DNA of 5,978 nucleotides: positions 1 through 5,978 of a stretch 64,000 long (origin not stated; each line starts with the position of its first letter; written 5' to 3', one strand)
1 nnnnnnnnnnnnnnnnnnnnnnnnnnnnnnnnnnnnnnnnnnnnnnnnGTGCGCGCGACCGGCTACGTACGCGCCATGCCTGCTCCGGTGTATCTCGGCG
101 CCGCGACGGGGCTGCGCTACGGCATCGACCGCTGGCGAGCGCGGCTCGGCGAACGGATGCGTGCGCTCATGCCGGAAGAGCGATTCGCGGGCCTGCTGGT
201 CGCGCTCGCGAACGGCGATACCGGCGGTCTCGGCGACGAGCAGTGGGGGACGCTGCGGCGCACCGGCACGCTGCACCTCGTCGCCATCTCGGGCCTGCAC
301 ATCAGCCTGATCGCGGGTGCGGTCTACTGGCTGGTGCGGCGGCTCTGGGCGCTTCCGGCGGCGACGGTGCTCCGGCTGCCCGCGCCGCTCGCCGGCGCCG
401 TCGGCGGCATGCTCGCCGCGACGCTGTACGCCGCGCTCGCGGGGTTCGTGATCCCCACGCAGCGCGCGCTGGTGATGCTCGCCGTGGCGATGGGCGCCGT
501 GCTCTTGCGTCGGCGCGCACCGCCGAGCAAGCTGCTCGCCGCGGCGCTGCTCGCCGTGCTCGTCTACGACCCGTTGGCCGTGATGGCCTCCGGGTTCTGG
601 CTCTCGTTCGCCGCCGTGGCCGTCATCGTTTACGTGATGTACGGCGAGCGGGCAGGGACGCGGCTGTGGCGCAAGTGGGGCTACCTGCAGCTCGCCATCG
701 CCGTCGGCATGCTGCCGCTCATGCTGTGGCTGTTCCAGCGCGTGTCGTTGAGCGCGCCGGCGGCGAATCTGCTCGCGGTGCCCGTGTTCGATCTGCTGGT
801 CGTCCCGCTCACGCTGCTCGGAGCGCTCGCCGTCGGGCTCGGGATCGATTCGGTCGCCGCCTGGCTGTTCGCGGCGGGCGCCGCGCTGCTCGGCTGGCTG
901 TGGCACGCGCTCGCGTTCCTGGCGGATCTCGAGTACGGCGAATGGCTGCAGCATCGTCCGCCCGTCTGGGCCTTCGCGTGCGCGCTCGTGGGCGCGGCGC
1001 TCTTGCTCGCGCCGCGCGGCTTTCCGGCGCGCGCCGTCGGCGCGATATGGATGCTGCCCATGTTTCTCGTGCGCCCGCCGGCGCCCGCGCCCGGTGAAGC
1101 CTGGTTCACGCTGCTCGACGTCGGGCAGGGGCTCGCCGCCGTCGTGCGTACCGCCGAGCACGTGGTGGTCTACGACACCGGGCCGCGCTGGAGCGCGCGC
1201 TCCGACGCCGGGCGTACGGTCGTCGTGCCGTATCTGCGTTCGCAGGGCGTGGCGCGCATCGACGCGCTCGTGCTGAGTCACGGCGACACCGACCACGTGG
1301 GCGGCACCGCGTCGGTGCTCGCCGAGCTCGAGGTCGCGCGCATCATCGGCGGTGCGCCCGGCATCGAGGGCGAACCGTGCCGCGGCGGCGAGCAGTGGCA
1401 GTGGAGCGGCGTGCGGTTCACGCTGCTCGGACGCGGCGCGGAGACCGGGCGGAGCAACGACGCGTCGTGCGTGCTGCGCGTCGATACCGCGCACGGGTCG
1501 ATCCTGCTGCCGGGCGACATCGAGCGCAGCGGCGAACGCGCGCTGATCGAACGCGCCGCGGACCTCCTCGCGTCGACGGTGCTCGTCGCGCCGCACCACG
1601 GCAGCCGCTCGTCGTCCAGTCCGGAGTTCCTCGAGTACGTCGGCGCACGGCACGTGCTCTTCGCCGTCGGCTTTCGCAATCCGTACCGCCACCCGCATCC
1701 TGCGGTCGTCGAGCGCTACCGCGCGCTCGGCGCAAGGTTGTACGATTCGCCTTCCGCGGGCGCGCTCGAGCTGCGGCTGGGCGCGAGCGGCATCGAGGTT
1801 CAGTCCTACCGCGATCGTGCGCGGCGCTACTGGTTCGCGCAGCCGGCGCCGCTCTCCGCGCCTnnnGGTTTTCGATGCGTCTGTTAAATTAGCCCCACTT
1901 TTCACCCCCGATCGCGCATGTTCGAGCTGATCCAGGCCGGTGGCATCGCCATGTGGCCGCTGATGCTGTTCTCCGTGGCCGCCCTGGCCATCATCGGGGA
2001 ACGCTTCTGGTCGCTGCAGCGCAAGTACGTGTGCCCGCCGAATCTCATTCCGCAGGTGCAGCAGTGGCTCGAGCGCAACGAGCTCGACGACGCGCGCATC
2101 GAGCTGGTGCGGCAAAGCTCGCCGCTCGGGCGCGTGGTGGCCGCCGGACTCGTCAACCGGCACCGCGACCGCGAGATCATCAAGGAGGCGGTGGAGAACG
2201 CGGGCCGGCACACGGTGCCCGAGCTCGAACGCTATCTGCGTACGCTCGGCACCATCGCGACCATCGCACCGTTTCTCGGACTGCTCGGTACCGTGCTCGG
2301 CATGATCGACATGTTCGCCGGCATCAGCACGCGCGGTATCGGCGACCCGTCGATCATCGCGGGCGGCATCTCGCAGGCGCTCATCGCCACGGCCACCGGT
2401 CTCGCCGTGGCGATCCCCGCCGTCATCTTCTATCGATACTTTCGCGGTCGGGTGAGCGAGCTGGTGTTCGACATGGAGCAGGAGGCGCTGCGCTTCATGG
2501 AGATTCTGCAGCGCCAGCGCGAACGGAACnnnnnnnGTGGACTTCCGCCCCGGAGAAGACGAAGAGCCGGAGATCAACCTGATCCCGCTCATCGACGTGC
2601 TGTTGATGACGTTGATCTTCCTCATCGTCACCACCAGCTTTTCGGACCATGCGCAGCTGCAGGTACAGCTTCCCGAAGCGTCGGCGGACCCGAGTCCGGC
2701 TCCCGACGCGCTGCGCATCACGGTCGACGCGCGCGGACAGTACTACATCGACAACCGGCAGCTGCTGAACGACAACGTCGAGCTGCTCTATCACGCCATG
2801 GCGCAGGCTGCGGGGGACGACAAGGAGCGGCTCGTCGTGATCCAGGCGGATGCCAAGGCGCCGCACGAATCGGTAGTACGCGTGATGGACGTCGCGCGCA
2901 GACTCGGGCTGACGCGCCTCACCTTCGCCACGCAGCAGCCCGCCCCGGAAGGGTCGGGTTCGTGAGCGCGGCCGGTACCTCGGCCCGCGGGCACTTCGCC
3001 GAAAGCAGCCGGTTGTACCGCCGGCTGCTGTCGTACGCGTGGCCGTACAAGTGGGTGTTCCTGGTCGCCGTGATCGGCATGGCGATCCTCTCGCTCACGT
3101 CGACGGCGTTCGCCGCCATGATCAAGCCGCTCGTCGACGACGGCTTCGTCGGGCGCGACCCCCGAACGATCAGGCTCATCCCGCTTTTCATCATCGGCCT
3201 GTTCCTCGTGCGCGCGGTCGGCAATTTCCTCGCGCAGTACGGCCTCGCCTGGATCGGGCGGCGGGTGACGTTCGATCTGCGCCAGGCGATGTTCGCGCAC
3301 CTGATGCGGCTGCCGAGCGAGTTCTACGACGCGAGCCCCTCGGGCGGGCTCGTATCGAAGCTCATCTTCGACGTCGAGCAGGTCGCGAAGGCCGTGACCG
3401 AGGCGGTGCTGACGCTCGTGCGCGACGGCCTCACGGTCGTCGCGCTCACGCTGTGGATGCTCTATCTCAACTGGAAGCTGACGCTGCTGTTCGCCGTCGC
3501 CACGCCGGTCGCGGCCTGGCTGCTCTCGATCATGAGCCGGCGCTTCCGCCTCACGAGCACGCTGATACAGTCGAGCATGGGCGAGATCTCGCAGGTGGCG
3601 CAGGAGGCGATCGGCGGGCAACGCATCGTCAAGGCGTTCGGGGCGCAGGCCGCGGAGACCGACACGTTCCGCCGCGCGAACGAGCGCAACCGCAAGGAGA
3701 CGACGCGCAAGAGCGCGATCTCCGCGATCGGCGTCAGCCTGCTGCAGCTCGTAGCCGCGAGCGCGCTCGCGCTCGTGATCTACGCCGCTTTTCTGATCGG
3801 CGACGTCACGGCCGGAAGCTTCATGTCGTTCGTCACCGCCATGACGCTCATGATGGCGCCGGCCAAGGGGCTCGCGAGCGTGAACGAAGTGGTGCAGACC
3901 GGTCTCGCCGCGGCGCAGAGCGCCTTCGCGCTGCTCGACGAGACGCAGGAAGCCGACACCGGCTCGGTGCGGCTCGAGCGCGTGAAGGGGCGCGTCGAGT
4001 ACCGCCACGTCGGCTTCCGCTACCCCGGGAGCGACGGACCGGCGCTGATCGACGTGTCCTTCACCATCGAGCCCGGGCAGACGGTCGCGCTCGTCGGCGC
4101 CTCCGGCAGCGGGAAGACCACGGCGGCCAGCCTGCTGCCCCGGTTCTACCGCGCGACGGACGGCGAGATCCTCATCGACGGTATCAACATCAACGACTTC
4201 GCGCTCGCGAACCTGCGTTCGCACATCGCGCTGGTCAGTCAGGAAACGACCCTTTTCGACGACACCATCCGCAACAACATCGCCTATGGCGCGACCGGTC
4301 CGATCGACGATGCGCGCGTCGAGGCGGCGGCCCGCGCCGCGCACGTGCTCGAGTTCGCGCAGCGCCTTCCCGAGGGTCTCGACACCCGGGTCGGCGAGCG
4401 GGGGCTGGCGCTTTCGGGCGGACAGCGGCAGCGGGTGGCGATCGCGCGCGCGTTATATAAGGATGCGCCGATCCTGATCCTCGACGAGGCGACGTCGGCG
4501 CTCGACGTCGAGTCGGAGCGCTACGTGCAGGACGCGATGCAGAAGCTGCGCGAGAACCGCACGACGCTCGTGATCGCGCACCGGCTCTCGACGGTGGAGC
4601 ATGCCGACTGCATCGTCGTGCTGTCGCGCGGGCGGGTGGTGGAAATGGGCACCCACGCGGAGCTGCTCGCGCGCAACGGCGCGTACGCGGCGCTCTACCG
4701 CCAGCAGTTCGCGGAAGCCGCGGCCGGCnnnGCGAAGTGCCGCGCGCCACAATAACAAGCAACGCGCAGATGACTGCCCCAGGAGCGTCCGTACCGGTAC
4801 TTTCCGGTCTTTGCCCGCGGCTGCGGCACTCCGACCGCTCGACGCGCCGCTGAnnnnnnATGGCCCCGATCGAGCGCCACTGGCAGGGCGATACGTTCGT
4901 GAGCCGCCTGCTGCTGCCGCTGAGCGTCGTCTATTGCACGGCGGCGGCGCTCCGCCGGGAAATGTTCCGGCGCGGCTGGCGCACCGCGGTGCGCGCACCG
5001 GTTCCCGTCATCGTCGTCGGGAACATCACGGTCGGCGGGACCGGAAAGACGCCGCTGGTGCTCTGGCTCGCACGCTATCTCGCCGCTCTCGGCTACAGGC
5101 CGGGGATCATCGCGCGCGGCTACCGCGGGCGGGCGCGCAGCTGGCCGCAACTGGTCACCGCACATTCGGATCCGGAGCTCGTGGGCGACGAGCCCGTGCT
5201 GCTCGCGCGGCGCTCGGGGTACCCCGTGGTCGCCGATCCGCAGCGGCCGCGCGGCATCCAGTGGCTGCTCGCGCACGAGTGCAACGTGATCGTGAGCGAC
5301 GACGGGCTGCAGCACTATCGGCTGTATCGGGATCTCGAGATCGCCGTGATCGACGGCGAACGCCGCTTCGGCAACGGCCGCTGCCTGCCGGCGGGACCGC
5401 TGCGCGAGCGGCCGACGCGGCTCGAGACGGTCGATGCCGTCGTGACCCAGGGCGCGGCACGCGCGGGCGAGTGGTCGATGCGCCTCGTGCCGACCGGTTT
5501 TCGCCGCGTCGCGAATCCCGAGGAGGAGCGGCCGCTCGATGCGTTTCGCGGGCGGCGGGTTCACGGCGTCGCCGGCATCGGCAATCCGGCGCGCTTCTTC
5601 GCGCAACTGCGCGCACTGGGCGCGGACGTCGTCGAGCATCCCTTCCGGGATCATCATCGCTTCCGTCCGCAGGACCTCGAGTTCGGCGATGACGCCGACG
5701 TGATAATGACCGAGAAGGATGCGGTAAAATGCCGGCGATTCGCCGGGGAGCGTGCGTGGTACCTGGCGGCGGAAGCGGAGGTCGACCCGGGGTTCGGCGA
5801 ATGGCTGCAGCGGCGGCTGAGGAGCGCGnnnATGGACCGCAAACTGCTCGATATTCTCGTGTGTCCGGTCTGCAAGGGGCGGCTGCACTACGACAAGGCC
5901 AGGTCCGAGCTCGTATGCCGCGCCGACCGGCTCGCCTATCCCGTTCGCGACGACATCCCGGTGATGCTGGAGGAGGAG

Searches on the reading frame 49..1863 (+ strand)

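Call 84: search_protein_families(library=pfam, proteins=[window:49-1863:+], max_evalue=0.0001)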
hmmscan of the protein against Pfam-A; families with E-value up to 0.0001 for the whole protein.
window:49-1863:+ (605 aa): 2 families
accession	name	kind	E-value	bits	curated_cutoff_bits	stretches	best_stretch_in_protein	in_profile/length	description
PF03772.21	Competence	-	7.6e-61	206.3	23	1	54-322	2-266/270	Competence protein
PF00753.33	Lactamase_B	-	1.5e-14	54.8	22.7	1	357-532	2-186/196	Metallo-beta-lactamase superfamily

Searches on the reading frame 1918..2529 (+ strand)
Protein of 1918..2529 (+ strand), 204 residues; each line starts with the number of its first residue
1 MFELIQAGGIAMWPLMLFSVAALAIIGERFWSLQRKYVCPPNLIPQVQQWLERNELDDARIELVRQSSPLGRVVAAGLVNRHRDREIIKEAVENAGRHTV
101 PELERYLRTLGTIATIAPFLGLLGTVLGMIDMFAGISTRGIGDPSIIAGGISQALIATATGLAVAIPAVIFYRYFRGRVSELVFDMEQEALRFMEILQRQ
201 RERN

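Call 84: search_protein_families(library=pfam, proteins=[window:1918-2529:+], max_evalue=0.0001)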
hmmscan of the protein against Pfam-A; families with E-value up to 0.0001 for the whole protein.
window:1918-2529:+ (204 aa): 1 family
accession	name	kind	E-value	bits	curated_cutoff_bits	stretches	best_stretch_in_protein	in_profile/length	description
PF01618.21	MotA_ExbB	-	4.9e-36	123.7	22.9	1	67-187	3-126/127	MotA/TolQ/ExbB proton channel family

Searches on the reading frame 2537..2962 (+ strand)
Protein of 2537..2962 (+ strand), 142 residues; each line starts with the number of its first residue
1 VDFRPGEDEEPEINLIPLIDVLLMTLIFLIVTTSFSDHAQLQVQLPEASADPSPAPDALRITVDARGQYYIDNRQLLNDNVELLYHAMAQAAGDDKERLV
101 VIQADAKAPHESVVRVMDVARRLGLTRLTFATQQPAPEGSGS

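Call 84: search_protein_families(library=pfam, proteins=[window:2537-2962:+], max_evalue=0.0001)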
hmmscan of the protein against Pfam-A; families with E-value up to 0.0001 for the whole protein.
window:2537-2962:+ (142 aa): 1 family
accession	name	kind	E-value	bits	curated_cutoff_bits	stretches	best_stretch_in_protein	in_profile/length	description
PF02472.21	ExbD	-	2.7e-31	108.7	25.4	1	8-133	3-126/128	Biopolymer transport protein ExbD/TolR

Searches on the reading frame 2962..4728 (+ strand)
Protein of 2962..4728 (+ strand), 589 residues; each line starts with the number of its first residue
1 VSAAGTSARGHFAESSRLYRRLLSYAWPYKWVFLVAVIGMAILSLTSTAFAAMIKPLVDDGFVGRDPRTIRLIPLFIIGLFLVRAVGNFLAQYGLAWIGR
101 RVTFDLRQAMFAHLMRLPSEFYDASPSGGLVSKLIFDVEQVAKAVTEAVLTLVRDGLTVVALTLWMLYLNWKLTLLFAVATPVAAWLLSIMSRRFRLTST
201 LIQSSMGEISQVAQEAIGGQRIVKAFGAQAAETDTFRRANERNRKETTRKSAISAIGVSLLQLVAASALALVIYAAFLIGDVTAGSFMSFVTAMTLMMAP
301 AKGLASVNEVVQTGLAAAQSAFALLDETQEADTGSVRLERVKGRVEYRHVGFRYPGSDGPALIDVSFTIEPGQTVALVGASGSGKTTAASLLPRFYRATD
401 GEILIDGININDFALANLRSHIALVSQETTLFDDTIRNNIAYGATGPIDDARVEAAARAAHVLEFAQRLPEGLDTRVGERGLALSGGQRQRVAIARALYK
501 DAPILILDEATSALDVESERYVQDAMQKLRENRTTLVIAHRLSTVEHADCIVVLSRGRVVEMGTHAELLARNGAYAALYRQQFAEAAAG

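Call 84: search_protein_families(library=pfam, proteins=[window:2962-4728:+], max_evalue=0.0001)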
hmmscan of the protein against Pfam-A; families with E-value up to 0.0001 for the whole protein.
window:2962-4728:+ (589 aa): 3 families
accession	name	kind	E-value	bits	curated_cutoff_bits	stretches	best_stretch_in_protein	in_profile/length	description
PF00664.28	ABC_membrane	-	3.6e-50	171.6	28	1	34-300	2-273/274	ABC transporter transmembrane region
PF00005.33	ABC_tran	-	3.9e-33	115.4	25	1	364-512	3-137/137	ABC transporter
PF02463.25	SMC_N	-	2.2e-09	37.5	40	1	395-554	103-211/220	RecF/RecN/SMC N terminal domain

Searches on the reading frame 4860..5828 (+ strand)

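Call 84: search_protein_families(library=pfam, proteins=[window:4860-5828:+], max_evalue=0.0001)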
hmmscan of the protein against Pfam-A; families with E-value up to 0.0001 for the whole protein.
window:4860-5828:+ (323 aa): 1 family
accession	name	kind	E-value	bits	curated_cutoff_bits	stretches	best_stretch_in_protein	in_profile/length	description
PF02606.20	LpxK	-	3.4e-111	371.9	27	1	15-320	2-327/328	Tetraacyldisaccharide-1-P 4'-kinase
